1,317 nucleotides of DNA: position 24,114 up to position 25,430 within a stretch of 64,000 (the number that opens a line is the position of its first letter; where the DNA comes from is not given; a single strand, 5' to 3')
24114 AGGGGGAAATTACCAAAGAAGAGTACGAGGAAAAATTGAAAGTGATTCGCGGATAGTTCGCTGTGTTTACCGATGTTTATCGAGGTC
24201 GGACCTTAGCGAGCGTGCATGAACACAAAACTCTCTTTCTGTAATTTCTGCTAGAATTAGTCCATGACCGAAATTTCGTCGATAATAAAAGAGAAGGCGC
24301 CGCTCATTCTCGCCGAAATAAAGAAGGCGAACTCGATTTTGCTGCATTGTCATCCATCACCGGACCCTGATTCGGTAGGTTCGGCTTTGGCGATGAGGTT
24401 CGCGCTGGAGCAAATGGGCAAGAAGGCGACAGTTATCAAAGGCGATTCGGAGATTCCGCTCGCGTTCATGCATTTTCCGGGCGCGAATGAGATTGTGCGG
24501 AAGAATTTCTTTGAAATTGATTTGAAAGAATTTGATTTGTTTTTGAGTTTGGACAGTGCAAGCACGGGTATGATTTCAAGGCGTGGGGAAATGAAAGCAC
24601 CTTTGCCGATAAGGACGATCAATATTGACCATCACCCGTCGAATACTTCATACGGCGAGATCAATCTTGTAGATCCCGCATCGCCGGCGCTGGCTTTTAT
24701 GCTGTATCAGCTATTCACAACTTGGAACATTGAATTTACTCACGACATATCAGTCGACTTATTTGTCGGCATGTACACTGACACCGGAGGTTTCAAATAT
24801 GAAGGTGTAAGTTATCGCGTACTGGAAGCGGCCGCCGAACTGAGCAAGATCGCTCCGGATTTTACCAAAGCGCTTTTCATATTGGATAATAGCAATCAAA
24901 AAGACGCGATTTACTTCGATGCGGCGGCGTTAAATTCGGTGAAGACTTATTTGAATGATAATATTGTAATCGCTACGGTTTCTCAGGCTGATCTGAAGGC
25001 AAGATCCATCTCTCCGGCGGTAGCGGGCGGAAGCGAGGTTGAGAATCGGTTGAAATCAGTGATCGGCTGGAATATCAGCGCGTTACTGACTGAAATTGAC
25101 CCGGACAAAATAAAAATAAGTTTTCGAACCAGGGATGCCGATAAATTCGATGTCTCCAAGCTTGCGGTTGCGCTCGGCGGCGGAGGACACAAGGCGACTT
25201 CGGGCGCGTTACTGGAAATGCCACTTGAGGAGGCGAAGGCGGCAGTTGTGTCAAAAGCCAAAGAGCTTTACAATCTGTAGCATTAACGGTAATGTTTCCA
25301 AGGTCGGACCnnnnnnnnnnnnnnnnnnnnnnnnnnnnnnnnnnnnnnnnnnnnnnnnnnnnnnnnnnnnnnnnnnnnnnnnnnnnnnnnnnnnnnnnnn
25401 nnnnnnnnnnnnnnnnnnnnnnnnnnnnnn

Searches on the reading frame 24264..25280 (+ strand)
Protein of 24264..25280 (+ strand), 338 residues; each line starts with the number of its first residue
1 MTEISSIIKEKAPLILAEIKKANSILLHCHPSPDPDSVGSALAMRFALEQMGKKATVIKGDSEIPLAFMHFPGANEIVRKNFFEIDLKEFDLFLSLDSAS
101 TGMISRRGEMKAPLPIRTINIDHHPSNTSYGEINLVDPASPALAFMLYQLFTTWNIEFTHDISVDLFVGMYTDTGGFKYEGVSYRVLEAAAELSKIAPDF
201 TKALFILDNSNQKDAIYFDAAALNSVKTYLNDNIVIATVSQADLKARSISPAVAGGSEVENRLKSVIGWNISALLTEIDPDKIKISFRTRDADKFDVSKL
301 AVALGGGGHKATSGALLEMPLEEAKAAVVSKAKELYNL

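Call 13: search_protein_families(library=pfam, proteins=[window:24264-25280:+], max_evalue=0.001)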
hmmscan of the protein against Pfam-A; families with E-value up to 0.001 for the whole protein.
window:24264-25280:+ (338 aa): 2 families
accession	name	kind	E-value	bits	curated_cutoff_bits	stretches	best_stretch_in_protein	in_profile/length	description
PF01368.27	DHH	-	8.2e-09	36.2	28.1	1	25-152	2-103/125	DHH family, N-terminal domain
PF02272.25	DHHA1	-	2.4e-07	31.6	25.9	1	259-334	21-98/102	DHHA1 domain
